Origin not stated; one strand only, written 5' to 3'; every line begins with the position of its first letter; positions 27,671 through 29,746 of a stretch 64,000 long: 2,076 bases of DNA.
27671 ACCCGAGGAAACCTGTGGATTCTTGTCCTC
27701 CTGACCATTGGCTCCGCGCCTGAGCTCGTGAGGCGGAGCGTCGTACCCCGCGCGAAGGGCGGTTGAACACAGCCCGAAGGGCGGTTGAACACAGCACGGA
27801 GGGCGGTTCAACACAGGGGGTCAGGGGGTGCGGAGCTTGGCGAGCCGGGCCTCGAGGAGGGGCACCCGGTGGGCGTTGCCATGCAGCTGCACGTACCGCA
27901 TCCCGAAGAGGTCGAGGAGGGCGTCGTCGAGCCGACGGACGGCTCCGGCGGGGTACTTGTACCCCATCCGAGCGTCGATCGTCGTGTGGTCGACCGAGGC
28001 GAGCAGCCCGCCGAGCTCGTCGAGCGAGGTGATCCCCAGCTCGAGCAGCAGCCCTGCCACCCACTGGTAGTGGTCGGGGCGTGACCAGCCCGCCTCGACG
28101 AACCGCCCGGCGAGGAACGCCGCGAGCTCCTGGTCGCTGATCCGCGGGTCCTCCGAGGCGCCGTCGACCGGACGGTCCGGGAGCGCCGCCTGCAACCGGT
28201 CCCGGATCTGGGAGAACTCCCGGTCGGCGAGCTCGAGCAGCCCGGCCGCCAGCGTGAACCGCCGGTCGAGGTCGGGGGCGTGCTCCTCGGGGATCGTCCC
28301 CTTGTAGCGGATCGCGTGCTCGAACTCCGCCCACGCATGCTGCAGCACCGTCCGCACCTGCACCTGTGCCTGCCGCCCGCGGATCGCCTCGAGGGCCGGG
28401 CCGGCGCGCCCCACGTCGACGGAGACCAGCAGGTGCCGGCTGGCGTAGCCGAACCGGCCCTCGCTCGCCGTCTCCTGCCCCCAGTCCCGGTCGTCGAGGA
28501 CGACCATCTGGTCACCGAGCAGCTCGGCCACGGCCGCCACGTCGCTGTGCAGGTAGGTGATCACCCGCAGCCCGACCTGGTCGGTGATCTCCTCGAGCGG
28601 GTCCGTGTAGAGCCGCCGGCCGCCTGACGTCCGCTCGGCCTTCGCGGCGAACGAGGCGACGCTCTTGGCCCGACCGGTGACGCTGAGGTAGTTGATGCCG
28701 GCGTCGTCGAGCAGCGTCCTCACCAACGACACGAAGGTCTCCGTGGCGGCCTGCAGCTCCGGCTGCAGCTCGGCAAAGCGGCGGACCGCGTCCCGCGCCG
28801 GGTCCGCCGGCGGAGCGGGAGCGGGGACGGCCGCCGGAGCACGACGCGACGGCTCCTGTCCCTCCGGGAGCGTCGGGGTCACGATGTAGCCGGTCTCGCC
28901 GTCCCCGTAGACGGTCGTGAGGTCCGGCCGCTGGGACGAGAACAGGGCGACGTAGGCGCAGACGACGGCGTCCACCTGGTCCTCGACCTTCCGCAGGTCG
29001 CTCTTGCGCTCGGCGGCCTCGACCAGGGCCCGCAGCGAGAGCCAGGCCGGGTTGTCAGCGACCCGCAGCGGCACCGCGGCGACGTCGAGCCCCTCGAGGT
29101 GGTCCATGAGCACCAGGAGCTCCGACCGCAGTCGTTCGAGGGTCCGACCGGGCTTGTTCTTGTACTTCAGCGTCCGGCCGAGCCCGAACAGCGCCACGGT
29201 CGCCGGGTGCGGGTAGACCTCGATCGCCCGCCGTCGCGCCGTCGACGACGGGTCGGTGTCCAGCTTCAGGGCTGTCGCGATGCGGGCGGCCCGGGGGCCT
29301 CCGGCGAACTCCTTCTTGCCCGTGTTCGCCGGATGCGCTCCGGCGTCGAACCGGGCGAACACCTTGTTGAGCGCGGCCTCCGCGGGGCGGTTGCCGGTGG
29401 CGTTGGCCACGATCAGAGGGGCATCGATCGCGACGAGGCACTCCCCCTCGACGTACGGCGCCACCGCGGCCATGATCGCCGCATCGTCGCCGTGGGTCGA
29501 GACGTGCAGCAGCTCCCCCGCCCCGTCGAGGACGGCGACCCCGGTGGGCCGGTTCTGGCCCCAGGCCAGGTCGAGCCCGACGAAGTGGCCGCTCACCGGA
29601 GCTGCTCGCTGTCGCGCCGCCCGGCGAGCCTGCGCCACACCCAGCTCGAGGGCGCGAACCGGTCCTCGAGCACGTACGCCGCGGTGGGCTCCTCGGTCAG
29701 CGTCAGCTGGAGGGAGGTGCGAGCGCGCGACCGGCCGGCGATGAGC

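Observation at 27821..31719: Translationally coupled operon: small membrane protein, RCK-gated K+ channel, and a DUF429(RNase H-like)-RelA/SpoT alarmone-synthetase fusion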

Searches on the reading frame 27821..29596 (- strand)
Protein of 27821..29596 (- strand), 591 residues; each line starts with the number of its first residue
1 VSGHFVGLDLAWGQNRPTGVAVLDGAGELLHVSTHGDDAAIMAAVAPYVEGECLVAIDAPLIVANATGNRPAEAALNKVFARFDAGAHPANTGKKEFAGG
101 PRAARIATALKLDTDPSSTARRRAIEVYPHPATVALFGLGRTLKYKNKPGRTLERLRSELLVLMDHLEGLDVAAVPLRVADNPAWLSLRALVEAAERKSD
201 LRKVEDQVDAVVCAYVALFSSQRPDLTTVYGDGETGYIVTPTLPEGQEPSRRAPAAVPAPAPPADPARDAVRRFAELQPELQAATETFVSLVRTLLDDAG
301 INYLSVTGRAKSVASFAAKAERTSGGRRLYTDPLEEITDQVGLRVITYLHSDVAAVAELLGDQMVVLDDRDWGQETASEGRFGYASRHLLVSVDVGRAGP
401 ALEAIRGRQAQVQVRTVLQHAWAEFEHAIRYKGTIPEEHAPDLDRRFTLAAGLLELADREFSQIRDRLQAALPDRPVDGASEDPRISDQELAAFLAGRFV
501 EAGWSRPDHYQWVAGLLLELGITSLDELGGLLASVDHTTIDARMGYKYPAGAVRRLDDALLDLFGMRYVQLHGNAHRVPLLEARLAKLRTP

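Call 3: search_protein_families(library=pfam, proteins=[window:27821-29596:-], max_evalue=0.01)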
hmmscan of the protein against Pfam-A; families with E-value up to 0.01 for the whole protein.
window:27821-29596:- (591 aa): 2 families
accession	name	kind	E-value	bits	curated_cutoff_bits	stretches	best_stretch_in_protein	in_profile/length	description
PF04250.19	DUF429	-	1.1e-28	100.9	23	1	7-220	1-200/214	Protein of unknown function (DUF429)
PF04607.23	RelA_SpoT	-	3.2e-14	53.6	27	1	308-433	1-110/113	Region found in RelA / SpoT proteins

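Call 6: find_related_loci(query=window:27821-29596:-, collection=genome_contigs, flank=10000)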
Query window:27821-29596:- (591 aa) in genome_contigs; peptide patterns used: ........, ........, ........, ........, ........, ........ (x = any residue, [..] = any of these).
600 stretches matched a pattern (row limit reached: there are more); 579 encode a relative of the query (tblastn E <= 1e-3); the best 80 are kept; 80 distinct loci.
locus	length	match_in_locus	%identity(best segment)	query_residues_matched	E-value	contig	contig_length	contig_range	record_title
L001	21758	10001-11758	88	4-588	0e+0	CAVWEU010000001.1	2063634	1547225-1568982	MAG: uncultured Actinomycetota bacterium isolate MFD01275.bin.1.9 genome assembly, contig: contig_1548, whole genome sho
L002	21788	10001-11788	71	4-591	0e+0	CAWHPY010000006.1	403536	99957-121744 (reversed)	MAG: uncultured Actinomycetota bacterium isolate MFD08497.bin.1.115 genome assembly, contig: contig_129813, whole genome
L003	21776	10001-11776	71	4-591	0e+0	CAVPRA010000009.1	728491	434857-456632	MAG: uncultured Actinomycetota bacterium isolate MFD00392.bin.2.108 genome assembly, contig: contig_32659, whole genome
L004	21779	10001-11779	70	4-591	0e+0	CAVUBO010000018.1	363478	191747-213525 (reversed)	MAG: uncultured Actinomycetota bacterium isolate MFD05674.bin.3.310 genome assembly, contig: contig_30723, whole genome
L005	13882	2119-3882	70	4-591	0e+0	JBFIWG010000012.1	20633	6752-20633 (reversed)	MAG: Nocardioidaceae bacterium isolate Mix_sand13.2021.11.Z.77 k141_656971_length_20633_cov_12.0000, whole genome shotgu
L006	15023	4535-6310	70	4-590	0e+0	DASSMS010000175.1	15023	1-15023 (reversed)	MAG TPA_asm: Nocardioidaceae bacterium isolate SMAG_U1204 k141_325965, whole genome shotgun sequence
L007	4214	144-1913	69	4-591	0e+0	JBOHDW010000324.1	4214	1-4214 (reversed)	MAG: Nocardioidaceae bacterium isolate TC-S_metawrap_bin.175 k127_3735008, whole genome shotgun sequence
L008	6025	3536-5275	70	4-577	0e+0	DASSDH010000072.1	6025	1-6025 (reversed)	MAG TPA_asm: Jiangellaceae bacterium isolate SMAG_U945 k141_1403005, whole genome shotgun sequence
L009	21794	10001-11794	71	4-589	0e+0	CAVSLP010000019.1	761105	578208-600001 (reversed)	MAG: uncultured Actinomycetota bacterium isolate MFD01721.bin.1.60 genome assembly, contig: contig_8260, whole genome sh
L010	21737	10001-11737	70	4-589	0e+0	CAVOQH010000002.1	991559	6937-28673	MAG: uncultured Actinomycetota bacterium isolate MFD09848.bin.2.28 genome assembly, contig: contig_2264, whole genome sh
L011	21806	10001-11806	68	4-591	0e+0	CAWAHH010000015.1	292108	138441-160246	MAG: uncultured Actinomycetota bacterium isolate MFD02581.bin.2.48 genome assembly, contig: contig_78003, whole genome s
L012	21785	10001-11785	67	1-589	0e+0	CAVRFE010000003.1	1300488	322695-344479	MAG: uncultured Actinomycetota bacterium isolate MFD04935.bin.1.62 genome assembly, contig: contig_2333, whole genome sh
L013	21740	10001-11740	69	4-590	0e+0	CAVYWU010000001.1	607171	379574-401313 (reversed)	MAG: uncultured Actinomycetota bacterium isolate MFD01275.bin.3.107 genome assembly, contig: contig_10058, whole genome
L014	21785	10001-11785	69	4-578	0e+0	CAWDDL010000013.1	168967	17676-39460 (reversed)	MAG: uncultured Actinomycetota bacterium isolate MFD05684.bin.3.402 genome assembly, contig: contig_51221, whole genome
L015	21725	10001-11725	68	4-591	0e+0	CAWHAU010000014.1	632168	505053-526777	MAG: uncultured Actinomycetota bacterium isolate MFD05176.bin.1.186 genome assembly, contig: contig_22402, whole genome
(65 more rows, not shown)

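Call 18: search_solved_structures(query=window:27821-29596:-, max_evalue=0.01, show_alignments=2)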
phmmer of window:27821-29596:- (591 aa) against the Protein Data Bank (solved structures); distinct sequences matched with E-value up to 0.01: 8.
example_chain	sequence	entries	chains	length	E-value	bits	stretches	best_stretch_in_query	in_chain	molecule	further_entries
5dec_A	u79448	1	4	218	4.3e-13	52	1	278-471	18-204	GTP pyrophosphokinase YjbM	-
5f2v_V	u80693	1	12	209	4.5e-13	51.9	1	279-471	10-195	GTP pyrophosphokinase YjbM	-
5ded_D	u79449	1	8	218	4.8e-13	51.8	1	279-471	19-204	GTP pyrophosphokinase YjbM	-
2be3_A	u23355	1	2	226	1.2e-11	47.2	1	306-471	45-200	GTP pyrophosphokinase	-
3l9d_A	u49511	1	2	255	4.3e-11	45.4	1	306-471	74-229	Putative GTP pyrophosphokinase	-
6ewz_A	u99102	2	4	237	1.7e-08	36.8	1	266-457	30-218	GTP pyrophosphokinase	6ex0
6fgj_A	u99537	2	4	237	1.9e-08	36.7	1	266-456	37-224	GTP pyrophosphokinase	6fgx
6fgk_A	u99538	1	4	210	3.6e-06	29.1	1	308-445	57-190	GTP pyrophosphokinase YwaC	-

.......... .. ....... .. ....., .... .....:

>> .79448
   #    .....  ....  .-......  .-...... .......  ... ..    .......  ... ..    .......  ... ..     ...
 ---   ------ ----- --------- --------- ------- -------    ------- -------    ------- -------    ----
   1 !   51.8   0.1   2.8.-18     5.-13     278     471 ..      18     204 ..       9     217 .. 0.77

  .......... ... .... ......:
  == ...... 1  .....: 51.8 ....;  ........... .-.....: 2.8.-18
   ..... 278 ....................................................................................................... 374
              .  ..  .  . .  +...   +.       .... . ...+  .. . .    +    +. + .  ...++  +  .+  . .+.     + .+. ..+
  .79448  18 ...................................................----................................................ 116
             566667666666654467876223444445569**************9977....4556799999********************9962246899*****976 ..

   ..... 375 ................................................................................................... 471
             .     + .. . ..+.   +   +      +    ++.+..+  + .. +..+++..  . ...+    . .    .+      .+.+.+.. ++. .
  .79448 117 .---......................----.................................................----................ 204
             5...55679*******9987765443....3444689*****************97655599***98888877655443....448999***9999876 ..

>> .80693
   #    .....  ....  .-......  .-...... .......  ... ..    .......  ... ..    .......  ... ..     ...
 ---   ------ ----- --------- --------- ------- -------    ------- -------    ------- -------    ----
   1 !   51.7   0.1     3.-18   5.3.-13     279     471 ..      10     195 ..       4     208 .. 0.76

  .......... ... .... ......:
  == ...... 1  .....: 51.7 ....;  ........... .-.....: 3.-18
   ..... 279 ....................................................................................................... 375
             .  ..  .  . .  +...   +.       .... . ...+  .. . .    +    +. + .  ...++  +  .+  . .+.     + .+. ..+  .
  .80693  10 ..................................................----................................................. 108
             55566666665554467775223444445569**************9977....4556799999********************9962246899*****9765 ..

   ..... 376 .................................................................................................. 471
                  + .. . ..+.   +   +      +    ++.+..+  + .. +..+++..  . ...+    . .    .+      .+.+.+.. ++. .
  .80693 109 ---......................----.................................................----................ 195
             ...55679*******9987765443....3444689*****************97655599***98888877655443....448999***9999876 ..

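Call 22: search_protein_families(library=ncbifam, proteins=[window:27821-29596:-], max_evalue=0.001)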
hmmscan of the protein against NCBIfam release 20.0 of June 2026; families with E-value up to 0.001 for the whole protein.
window:27821-29596:- (591 aa): 1 family
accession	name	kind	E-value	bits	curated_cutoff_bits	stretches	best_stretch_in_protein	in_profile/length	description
NF053588.1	GTPPhKinYjbM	equivalog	6.2e-16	58.8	320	1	306-471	40-195/201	GTP diphosphokinase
